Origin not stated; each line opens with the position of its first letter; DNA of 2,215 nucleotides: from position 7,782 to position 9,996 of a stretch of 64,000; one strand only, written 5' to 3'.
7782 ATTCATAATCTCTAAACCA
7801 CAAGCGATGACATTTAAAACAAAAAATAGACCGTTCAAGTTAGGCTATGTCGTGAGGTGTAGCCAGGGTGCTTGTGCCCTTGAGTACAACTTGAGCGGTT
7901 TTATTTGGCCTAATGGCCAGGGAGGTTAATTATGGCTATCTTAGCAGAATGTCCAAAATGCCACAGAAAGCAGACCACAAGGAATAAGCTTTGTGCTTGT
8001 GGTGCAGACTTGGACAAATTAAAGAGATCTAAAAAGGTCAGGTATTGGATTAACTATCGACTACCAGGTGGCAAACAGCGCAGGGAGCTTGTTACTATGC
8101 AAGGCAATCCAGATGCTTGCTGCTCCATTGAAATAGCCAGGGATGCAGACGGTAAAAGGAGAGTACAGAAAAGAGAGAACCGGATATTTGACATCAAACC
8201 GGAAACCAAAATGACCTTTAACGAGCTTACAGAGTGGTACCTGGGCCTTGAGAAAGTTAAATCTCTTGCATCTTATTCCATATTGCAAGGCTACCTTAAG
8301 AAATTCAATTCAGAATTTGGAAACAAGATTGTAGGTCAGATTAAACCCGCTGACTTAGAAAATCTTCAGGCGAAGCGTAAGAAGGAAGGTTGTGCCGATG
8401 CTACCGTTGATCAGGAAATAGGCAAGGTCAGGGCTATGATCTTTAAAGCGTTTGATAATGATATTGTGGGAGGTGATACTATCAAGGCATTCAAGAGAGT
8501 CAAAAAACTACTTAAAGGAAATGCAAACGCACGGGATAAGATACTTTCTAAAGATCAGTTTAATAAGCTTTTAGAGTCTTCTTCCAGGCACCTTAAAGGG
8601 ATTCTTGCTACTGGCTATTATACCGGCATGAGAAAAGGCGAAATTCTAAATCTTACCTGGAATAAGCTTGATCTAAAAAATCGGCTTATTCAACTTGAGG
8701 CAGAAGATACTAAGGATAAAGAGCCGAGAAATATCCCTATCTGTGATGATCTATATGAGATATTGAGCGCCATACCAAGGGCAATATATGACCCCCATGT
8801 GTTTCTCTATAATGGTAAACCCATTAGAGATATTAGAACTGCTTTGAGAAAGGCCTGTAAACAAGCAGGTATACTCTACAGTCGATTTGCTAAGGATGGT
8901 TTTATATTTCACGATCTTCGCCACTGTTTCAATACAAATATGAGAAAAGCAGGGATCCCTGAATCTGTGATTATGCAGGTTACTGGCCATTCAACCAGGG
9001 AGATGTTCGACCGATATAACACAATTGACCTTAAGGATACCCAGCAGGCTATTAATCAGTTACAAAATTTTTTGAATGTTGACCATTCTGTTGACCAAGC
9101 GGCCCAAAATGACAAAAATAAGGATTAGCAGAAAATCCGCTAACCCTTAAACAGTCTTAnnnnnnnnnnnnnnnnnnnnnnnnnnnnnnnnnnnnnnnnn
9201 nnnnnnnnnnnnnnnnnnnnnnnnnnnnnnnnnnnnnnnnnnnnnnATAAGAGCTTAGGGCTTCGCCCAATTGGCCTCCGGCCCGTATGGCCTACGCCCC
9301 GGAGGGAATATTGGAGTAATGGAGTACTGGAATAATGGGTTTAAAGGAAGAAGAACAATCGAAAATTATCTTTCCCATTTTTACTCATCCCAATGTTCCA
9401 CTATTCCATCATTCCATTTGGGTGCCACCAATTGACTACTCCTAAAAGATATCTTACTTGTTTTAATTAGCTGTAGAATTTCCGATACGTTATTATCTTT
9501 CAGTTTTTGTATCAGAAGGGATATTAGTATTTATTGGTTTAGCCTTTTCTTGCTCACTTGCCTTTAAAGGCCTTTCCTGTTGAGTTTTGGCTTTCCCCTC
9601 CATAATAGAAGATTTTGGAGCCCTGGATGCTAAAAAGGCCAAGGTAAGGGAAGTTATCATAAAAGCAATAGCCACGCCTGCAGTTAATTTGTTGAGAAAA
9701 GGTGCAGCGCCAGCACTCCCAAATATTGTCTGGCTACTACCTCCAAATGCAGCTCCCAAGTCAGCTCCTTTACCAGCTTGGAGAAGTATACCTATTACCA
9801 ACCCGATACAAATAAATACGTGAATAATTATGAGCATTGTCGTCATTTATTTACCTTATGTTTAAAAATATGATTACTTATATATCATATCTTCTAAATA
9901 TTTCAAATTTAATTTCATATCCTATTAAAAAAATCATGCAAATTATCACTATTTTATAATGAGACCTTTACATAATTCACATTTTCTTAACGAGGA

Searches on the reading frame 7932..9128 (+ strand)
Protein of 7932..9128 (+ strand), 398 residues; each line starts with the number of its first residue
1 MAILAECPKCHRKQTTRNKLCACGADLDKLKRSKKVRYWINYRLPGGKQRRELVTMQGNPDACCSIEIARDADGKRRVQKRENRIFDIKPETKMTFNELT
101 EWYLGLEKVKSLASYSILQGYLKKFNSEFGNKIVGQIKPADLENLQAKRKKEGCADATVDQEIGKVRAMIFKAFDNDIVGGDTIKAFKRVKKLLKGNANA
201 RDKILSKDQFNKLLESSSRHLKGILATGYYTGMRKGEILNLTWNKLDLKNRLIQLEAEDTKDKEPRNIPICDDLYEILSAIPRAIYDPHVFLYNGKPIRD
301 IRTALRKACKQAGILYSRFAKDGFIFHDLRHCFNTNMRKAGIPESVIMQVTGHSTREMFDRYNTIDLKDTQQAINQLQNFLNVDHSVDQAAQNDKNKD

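Call 27: search_protein_families(library=pfam, proteins=[window:7932-9128:+], max_evalue=0.001)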
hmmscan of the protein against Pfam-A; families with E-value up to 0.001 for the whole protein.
window:7932-9128:+ (398 aa): 1 family
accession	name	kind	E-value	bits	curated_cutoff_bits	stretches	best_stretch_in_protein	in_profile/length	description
PF00589.27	Phage_integrase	-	5.2e-23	82.1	27.1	1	204-365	2-168/172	Phage integrase family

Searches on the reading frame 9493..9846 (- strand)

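Call 27: search_protein_families(library=pfam, proteins=[window:9493-9846:-], max_evalue=0.001)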
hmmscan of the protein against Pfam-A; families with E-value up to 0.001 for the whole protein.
window:9493-9846:- (117 aa): 1 family
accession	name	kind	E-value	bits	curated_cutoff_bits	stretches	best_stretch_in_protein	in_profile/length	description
PF03840.19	SecG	-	5e-21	75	29.2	1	5-71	2-69/70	Preprotein translocase SecG subunit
